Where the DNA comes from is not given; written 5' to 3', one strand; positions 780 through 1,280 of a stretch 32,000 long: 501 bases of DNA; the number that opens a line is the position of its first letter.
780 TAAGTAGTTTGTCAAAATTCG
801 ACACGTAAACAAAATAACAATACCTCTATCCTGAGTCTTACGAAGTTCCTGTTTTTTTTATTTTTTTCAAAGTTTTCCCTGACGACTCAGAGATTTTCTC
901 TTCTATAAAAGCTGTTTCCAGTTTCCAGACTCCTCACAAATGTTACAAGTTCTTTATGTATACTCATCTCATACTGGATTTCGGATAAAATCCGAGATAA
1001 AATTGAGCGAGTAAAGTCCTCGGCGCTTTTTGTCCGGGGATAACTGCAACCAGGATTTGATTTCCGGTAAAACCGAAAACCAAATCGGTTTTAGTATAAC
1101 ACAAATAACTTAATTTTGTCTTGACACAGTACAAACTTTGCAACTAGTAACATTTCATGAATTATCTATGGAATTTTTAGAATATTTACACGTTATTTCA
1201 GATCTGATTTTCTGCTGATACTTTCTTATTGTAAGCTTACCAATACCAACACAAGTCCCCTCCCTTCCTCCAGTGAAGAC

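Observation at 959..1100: Three-copy structured intergenic repeat with compensatory base changes (candidate sRNA or REP-like family)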

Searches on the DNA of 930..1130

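Call 54: search_rna_families(source=window, start=930, end=1130, threshold=evalue, max_evalue=10)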
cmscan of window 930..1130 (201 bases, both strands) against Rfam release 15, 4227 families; matches with E-value up to 10: 8.
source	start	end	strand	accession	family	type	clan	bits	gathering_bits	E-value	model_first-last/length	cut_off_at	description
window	1055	1085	-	RF03995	mir-7957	Gene; miRNA;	-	16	76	1.9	1-59/59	no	mir-7957 microRNA precursor family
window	998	1127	-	RF02729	JA01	Gene; sRNA;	-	15.4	111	3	1-153/153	no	Aggregatibacter sRNA JA01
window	989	1100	-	RF02734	Cgb105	Gene; sRNA;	-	14.8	163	0.29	1-134/134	no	Corynebacterium sRNA 105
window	1068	1124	+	RF01810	pntA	Gene; sRNA;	-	14.4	54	9.5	1-62/62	no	pntA sRNA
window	1056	1084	-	RF01688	Actino-pnp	Cis-reg;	-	14.1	47.7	2.3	1-63/63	no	Actino-pnp RNA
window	975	995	-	RF01114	TMV_UPD-PK1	Cis-reg;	-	13.1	33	7.2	1-22/22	no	Pseudoknot of upstream pseudoknot domain (UPD) of the 3'UTR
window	1054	1086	-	RF03244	mir-4798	Gene; miRNA;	-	13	75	8.7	1-75/75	no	mir-4798 microRNA precursor family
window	1042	1095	-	RF00941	mir-434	Gene; miRNA;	-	13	100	9.7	1-81/81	no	mir-434 microRNA precursor family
